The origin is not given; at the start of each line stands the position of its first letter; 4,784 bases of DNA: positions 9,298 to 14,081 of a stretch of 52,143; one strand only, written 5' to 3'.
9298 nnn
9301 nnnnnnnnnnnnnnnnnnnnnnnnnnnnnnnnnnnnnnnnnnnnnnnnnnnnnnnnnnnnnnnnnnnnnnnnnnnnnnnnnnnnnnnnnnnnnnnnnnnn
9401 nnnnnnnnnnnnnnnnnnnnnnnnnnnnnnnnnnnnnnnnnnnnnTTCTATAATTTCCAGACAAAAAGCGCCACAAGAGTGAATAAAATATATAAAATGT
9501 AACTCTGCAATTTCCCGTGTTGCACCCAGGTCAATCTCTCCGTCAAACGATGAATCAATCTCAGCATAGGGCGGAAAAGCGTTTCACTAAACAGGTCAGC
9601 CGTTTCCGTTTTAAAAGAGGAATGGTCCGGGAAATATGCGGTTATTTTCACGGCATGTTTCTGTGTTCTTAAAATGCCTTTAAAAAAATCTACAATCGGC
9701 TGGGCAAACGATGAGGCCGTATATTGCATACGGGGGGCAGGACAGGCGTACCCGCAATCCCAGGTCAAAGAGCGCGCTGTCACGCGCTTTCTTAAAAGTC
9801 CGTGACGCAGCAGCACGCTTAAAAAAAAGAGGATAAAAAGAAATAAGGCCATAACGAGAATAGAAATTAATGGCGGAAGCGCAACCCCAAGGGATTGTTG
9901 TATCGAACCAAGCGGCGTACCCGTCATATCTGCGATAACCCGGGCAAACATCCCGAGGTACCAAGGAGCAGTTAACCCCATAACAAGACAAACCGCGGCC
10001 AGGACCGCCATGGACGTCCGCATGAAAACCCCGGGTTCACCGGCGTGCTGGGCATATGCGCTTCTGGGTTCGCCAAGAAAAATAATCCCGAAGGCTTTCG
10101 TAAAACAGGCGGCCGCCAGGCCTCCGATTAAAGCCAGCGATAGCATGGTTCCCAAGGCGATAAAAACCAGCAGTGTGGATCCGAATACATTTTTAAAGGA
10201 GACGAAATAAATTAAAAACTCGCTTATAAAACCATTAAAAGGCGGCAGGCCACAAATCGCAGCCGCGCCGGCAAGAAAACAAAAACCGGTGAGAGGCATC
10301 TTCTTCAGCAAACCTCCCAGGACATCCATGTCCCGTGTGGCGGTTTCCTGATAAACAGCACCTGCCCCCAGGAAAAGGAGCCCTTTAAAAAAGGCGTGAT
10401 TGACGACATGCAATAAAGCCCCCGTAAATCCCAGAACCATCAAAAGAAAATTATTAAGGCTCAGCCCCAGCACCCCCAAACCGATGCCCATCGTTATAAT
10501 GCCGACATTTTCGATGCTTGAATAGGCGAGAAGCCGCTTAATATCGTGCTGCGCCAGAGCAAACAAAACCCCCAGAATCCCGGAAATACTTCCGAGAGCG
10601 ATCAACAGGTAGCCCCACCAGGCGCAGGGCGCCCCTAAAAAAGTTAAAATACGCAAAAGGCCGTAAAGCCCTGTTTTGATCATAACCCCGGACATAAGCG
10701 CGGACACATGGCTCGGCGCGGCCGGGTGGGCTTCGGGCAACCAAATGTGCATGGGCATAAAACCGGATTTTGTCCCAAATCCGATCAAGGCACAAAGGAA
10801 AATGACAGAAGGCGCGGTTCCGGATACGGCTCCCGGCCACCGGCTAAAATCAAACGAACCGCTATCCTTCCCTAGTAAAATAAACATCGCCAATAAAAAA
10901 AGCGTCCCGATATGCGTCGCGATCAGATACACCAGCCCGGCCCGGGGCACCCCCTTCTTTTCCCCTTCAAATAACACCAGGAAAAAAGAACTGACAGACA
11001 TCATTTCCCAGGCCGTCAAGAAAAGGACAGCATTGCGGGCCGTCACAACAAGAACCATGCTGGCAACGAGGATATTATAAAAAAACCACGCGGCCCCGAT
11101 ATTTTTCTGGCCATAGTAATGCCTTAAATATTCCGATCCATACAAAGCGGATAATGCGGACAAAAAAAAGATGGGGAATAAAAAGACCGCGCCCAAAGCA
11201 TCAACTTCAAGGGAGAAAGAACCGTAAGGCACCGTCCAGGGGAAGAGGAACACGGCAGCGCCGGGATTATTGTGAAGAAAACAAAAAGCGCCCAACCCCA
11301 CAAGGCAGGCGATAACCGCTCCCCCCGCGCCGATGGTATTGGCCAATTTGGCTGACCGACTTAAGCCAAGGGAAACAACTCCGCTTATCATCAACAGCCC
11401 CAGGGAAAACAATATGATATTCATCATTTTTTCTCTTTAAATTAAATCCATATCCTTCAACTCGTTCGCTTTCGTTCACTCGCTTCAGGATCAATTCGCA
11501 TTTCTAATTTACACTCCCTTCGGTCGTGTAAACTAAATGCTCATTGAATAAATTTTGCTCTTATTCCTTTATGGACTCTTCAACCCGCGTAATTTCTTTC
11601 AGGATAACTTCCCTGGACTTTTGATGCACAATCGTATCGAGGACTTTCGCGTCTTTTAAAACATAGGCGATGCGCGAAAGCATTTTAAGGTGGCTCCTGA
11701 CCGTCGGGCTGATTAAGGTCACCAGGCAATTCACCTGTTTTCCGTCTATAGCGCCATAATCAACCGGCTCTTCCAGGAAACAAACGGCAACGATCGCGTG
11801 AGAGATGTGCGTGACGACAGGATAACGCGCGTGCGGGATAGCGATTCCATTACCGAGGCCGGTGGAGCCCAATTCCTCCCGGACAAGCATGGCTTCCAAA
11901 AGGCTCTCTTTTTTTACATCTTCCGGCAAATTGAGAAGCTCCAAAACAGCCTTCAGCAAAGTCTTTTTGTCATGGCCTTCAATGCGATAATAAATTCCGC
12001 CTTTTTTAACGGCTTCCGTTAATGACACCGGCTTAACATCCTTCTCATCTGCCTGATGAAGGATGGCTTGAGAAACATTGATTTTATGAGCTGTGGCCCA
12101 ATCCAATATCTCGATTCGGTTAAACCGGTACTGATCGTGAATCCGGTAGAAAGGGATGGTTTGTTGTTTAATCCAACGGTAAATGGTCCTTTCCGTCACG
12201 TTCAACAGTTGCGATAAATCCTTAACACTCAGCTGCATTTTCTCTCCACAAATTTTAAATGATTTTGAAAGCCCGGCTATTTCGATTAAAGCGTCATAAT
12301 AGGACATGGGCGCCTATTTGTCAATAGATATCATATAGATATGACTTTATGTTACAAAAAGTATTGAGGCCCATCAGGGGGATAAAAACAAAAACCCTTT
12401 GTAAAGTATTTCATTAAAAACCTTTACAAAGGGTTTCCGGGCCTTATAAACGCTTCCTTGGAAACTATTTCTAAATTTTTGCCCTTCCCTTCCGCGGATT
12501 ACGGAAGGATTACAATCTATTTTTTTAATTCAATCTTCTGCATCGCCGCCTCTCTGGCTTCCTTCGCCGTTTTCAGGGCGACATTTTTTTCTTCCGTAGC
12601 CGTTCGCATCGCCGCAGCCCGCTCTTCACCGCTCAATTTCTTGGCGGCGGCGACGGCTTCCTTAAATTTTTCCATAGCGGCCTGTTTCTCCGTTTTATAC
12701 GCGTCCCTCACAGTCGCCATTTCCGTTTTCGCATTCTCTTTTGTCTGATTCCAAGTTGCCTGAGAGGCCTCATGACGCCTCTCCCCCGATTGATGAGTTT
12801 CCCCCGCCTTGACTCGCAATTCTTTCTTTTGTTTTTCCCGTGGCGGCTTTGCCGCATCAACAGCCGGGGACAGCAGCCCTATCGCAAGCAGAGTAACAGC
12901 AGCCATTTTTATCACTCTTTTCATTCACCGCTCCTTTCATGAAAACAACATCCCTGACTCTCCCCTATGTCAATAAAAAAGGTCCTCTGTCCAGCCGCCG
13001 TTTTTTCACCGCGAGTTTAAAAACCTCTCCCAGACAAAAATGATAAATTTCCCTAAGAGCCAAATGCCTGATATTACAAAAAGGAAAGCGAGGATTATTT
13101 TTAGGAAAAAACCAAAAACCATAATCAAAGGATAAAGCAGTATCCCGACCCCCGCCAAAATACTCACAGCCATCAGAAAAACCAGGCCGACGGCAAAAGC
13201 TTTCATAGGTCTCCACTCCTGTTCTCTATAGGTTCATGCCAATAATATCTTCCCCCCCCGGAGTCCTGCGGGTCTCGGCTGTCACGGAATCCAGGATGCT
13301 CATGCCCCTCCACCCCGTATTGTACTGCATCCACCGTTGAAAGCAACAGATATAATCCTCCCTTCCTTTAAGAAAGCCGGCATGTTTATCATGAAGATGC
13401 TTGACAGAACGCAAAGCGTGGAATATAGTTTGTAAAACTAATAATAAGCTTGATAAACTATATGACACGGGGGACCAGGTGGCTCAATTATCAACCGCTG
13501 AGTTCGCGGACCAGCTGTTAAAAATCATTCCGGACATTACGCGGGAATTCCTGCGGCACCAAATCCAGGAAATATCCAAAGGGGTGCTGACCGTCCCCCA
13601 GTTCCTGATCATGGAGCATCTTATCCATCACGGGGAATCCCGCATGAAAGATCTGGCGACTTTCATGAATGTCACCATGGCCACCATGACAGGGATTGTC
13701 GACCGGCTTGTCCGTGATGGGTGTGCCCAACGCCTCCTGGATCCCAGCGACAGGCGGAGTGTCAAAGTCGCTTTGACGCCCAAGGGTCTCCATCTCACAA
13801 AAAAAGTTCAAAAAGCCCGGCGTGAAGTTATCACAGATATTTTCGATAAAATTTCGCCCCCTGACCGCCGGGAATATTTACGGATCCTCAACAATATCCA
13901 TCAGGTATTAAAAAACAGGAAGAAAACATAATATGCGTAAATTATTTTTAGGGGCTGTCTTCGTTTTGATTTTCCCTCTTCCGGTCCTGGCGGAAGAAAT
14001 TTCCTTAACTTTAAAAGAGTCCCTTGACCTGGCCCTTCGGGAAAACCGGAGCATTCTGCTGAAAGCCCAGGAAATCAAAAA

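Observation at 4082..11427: Hyf/Ehr-type 'hydrogenase' operon whose catalytic subunit appears to have no NiFe cysteine ligands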

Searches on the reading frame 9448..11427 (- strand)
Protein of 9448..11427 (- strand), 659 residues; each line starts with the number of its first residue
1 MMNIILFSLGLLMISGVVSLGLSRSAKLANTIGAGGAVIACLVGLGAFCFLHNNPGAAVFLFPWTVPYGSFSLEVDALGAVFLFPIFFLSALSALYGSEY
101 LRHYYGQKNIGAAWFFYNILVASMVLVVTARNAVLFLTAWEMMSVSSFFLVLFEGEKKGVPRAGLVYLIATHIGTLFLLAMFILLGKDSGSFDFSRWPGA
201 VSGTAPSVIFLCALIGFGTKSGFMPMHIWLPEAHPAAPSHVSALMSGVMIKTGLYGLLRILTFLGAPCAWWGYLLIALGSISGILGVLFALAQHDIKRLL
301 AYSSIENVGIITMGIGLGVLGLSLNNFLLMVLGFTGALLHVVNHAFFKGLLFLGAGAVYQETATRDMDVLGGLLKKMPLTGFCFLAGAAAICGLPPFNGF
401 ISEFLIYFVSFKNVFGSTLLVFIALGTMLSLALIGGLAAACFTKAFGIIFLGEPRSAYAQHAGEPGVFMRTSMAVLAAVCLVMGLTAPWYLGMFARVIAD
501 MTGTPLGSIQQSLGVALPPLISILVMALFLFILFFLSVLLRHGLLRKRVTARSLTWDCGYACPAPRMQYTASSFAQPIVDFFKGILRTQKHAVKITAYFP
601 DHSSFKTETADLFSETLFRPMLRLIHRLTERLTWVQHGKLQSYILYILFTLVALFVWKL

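Call 5: search_protein_families(library=pfam, proteins=[window:9448-11427:-])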
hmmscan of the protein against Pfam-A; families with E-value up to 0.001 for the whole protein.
window:9448-11427:- (659 aa): 1 family
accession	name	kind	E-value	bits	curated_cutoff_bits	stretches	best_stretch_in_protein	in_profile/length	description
PF00361.26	Proton_antipo_M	-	1.3e-54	185.8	21.5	1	130-425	1-289/294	NADH:quinone oxidoreductase/Mrp antiporter, TM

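Call 6: search_protein_families(library=ncbifam, proteins=[window:9448-11427:-])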
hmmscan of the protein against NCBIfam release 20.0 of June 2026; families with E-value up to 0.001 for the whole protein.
window:9448-11427:- (659 aa): 72 families (the best 25 are shown)
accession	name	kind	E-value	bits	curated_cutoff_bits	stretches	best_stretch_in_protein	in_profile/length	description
NF005086.0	PRK06521.1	equivalog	2.7e-189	630.9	667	1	2-656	5-665/669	hydrogenase 4 subunit B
NF006418.0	PRK08667.1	equivalog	4.4e-144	481.5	794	1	3-655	4-637/644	hydrogenase membrane subunit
NF005958.0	PRK08042.1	equivalog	4.4e-91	306.5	727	1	9-592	11-570/608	formate hydrogenlyase subunit 3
NF006240.0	PRK08376.1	subfamily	1.6e-69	235.2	662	1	73-490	86-495/521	putative monovalent cation/H+ antiporter subunit D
NF005097.0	PRK06525.1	equivalog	6.2e-65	219.8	430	1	1-484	1-472/480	hydrogenase 4 subunit D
NF006419.0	PRK08668.1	equivalog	9.9e-64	216.1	617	1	12-657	11-611/613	NADH dehydrogenase subunit M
NF009288.0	PRK12648.1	equivalog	8.8e-63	212.7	1104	1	11-534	9-521/954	monovalent cation/H+ antiporter subunit A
NF009310.0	PRK12668.1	equivalog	3.1e-62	211.2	564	1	72-495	63-442/584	Na(+)/H(+) antiporter subunit D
TIGR00940.1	2a6301s01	subfamily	6.5e-61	206.6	920.45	1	62-491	59-493/793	monovalent cation:proton antiporter subunit A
NF005044.0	PRK06458.1-4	equivalog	1.2e-59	202.5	610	1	73-491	70-483/531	hydrogenase 4 subunit F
NF009287.0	PRK12647.1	equivalog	3.7e-59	201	937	1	70-534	69-516/773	putative monovalent cation/H+ antiporter subunit A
TIGR01972.1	NDH_I_M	subfamily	8.1e-58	196.3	263.8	1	58-500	58-481/486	NADH-quinone oxidoreductase subunit M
NF009285.0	PRK12645.1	equivalog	3.6e-55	187.6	1028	1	70-486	71-492/804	Na+/H+ antiporter subunit A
TIGR01974.1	NDH_I_L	subfamily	6.6e-52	177.3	407.5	1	19-657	16-628/630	NADH-quinone oxidoreductase subunit L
NF005141.0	PRK06590.1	equivalog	1.2e-50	173.1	556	1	16-657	16-608/615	NADH-quinone oxidoreductase subunit L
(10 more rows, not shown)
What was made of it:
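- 9448..11427 (-): EhrA: HyfB/NuoL-like antiporter-type subunit (659 aa). NF005086 'hydrogenase 4 subunit B' 631 bits (call 6).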

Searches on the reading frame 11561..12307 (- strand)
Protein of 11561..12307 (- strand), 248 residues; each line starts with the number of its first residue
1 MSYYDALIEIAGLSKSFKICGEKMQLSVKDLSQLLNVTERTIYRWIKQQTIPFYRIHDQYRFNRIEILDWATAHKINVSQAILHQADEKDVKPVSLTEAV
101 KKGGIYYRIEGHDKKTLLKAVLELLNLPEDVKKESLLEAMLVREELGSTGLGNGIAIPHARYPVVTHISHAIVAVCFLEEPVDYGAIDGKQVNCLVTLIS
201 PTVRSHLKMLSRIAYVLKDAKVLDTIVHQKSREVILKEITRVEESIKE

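Call 5: search_protein_families(library=pfam, proteins=[window:11561-12307:-])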
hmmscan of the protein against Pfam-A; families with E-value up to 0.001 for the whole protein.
window:11561-12307:- (248 aa): 5 families
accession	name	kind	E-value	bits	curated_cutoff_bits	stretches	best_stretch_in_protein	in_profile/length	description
PF00359.27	PTS_EIIA_2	-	3.2e-28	98.9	27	1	101-240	4-142/144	Phosphoenolpyruvate-dependent sugar phosphotransferase system, EIIA 2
PF12728.13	HTH_17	-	2.3e-13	50.6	27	1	26-74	2-50/51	Helix-turn-helix domain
PF13384.12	HTH_23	-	4.3e-05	23.6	24.6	1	25-48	17-40/50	Homeodomain-like domain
PF13518.12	HTH_28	-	0.00012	22.5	25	0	25-48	12-35/52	Helix-turn-helix domain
PF08279.18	HTH_11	-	0.00035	20.8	25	0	25-47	15-37/55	HTH domain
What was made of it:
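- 11561..12238 (-): R: HTH_17 DNA-binding domain fused to a PTS EIIA(Ntr)-like domain. Probable start is the ATG at 12238 (MQLSVKD...); the longest ORF starts at 12307. Pfam HTH_17 2.3e-13 and PTS_EIIA_2 3.2e-28 (call 5).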

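Call 6: search_protein_families(library=ncbifam, proteins=[window:11561-12307:-])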
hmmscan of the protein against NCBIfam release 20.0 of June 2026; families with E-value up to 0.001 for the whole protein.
window:11561-12307:- (248 aa): 10 families
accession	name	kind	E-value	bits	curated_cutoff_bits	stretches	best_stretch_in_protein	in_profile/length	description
TIGR01419.1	nitro_reg_IIA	equivalog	2.8e-24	85.6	138.7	1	96-235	2-139/145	PTS IIA-like nitrogen regulatory protein PtsN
TIGR00848.1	fruA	subfamily_domain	3.3e-20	72.3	103.5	1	105-223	7-126/129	fructose PTS transporter subunit IIA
NF008145.0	PRK10896.1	equivalog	1.1e-19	70.7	221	1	101-243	15-157/161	PTS IIA-like nitrogen regulatory protein PtsN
NF007389.0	PRK09913.1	equivalog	4.4e-15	55.9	151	1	104-230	8-134/148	PTS fructose transporter subunit IIA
NF007293.0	PRK09765.1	equivalog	2.6e-12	46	763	1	131-240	40-150/639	PTS 2-O-a-mannosyl-D-glycerate transporter subunit IIABC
NF011663.0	PRK15083.1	subfamily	4.5e-12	44.8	589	1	70-237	468-632/639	PTS mannitol transporter subunit IICBA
NF047737.1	antiphage_MADS1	equivalog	8.7e-12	45.1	80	1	26-70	4-48/49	methylation-associated defense system helix-turn-helix domain-containing protein MAD1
TIGR01764.1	excise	domain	6.5e-11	42.4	28.8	1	26-72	2-48/49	excisionase family DNA-binding protein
NF008319.0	PRK11109.1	equivalog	6.7e-11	42.1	302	1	112-237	16-137/376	fused PTS fructose transporter subunit IIA/HPr protein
NF010351.0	PRK13779.1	equivalog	1e-07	31.2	766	1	110-223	14-123/503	bifunctional PTS system fructose-specific transporter subunit IIA/HPr protein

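Call 58: find_related_loci(query=A3, collection=metagenome_contigs, flank=6000)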
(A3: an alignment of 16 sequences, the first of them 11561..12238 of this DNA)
Query A3 (225 aa) in metagenome_contigs; peptide patterns used: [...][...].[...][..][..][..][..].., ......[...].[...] (x = any residue, [..] = any of these).
599 stretches matched a pattern (row limit reached: there are more); 579 encode a relative of the query (tblastn E <= 1e-3); the best 80 are kept; 80 distinct loci.
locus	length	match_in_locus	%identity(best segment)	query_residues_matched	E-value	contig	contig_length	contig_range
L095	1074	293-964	57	1-224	2e-95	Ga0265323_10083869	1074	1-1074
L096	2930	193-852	54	1-220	1e-85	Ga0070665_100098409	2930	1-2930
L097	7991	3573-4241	54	1-223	1e-84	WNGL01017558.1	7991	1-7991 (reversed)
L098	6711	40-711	53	1-224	3e-84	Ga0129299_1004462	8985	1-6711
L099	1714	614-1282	54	1-223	4e-88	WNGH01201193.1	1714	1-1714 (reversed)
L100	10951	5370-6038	54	1-223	6e-84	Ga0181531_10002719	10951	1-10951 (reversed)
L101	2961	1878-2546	53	1-223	4e-85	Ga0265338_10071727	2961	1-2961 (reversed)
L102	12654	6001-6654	55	1-218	2e-83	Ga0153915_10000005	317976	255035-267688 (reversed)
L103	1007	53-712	53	1-220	1e-90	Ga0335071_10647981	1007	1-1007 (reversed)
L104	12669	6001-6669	52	1-223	1e-82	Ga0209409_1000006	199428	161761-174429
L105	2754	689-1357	53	1-223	5e-84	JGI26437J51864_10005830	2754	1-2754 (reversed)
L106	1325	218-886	52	1-223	2e-88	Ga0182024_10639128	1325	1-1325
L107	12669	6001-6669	52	1-223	9e-83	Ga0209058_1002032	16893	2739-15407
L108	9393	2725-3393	52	1-223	1e-82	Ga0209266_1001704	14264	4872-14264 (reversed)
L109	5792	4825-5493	51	1-223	2e-82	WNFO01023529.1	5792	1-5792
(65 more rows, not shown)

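Call 80: search_protein_families(library=ncbifam, proteins=[window:11561-12238:-], max_evalue=0.00001)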
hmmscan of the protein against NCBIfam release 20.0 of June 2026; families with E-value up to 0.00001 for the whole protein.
window:11561-12238:- (225 aa): 10 families
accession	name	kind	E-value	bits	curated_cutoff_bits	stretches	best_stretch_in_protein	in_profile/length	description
TIGR01419.1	nitro_reg_IIA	equivalog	2.5e-24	85.8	138.7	1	73-212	2-139/145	PTS IIA-like nitrogen regulatory protein PtsN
TIGR00848.1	fruA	subfamily_domain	2.6e-20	72.6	103.5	1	82-200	7-126/129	fructose PTS transporter subunit IIA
NF008145.0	PRK10896.1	equivalog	8.4e-20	71.1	221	1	77-220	14-157/161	PTS IIA-like nitrogen regulatory protein PtsN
NF007389.0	PRK09913.1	equivalog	3.5e-15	56.2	151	1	81-207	8-134/148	PTS fructose transporter subunit IIA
NF007293.0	PRK09765.1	equivalog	1.9e-12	46.5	763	1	108-217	40-150/639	PTS 2-O-a-mannosyl-D-glycerate transporter subunit IIABC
NF011663.0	PRK15083.1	subfamily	3.6e-12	45.1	589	1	48-214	469-632/639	PTS mannitol transporter subunit IICBA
NF047737.1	antiphage_MADS1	equivalog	8.1e-12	45.2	80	1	3-47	4-48/49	methylation-associated defense system helix-turn-helix domain-containing protein MAD1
TIGR01764.1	excise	domain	5.4e-11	42.7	28.8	1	3-49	2-48/49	excisionase family DNA-binding protein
NF008319.0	PRK11109.1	equivalog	5.4e-11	42.4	302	1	89-214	16-137/376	fused PTS fructose transporter subunit IIA/HPr protein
NF010351.0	PRK13779.1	equivalog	8.5e-08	31.5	766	1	87-200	14-123/503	bifunctional PTS system fructose-specific transporter subunit IIA/HPr protein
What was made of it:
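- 11561..12238 (-): The PtsN model TIGR01419 scores 86 bits, below its cutoff (call 80).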

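Call 83: find_homologous_proteins(query=window:11561-12238:-, max_evalue=0.00001)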
Query window:11561-12238:- (225 aa): 3136 proteins with E <= 0.00001 among 3381 candidates; the best 120 are listed.
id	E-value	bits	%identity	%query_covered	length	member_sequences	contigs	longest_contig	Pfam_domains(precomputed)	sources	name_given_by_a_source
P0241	5.5e-141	485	100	100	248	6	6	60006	PF12728.14,PF00359.28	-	-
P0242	1.1e-120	419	84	100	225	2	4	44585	PF12728.14,PF00359.28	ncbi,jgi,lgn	jgi:PTS system nitrogen regulatory IIA component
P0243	1.1e-119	416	84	100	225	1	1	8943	PF12728.14,PF00359.28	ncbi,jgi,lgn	ncbi:MAG: PTS sugar transporter subunit IIA [Candidatus Omnitrophota bacterium]|jgi:PTS system nitro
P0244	1.1e-111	390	75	99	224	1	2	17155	PF12728.14,PF00359.28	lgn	-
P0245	9.7e-109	380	77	98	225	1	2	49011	PF12728.14,PF00359.28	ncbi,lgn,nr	ncbi:MAG: PTS sugar transporter subunit IIA [Candidatus Omnitrophica bacterium]|nr:PTS sugar transpo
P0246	2.6e-108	379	76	99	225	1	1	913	PF12728.14,PF00359.28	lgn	-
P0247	1.0e-107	377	76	98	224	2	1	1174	PF12728.14,PF00359.28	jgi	jgi:nitrogen PTS system EIIA component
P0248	1.5e-107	376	76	98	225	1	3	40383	PF12728.14,PF00359.28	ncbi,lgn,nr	ncbi:MAG: PTS sugar transporter subunit IIA [Candidatus Omnitrophota bacterium]|nr:PTS sugar transpo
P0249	2.4e-107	376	74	99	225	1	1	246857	PF12728.14,PF00359.28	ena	-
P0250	2.1e-105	369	74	98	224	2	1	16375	PF12728.14,PF00359.28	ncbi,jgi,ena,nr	ncbi:MAG: PTS sugar transporter subunit IIA [Candidatus Omnitrophica bacterium]|nr:PTS sugar transpo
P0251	2.3e-105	369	74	99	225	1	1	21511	PF12728.14,PF00359.28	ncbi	-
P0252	3.2e-105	369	74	98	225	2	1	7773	PF12728.14,PF00359.28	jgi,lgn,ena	-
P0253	9.7e-105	367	73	100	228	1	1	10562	PF12728.14,PF00359.28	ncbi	-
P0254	1.7e-104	366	74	98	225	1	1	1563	PF12728.14,PF00359.28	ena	-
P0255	1.9e-104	366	70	99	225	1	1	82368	PF12728.14,PF13384.13,PF00359.28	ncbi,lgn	ncbi:MAG: PTS sugar transporter subunit IIA [Candidatus Omnitrophota bacterium]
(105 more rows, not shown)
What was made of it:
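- Tried and rejected: R is labelled 'PTS sugar transporter subunit IIA' (call 83).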

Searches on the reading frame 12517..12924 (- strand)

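Call 61: search_protein_families(library=pfam, proteins=[window:12517-12924:-], max_evalue=0.1)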
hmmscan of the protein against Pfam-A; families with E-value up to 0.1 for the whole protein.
window:12517-12924:- (135 aa): 2 families
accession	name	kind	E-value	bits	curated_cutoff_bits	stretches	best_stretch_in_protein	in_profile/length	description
PF00921.22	Lipoprotein_2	-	0.033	14.2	22.6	1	46-130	133-217/298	Borrelia lipoprotein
PF11304.13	DUF3106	-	0.06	14.3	24.3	1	53-126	14-87/104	Protein of unknown function (DUF3106)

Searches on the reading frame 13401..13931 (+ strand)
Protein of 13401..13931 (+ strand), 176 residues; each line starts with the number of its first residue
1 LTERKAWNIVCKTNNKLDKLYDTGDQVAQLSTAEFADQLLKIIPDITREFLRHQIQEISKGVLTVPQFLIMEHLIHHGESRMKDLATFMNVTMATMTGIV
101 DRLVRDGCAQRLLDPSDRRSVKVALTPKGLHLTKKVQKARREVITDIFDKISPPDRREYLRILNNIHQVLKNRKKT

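Call 8: search_protein_families(library=pfam, proteins=[window:13401-13931:+])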
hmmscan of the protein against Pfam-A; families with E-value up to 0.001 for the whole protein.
window:13401-13931:+ (176 aa): 5 families
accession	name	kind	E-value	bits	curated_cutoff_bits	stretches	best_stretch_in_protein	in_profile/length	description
PF01047.28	MarR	-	4.9e-14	52.4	24.6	1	63-121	1-59/59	MarR family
PF12802.13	MarR_2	-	3.2e-09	37.3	27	1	63-120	3-61/61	MarR family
PF13463.12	HTH_27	-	5.2e-06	27.1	22.2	1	63-129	1-68/68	Winged helix DNA-binding domain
PF01638.23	HxlR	-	1e-05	25.8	20.8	0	68-138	8-78/91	HxlR-like helix-turn-helix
PF22381.2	Staph_reg_Sar_Rot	-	7.1e-05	23.3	27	1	62-133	11-82/85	Transcriptional regulator SarA/Rot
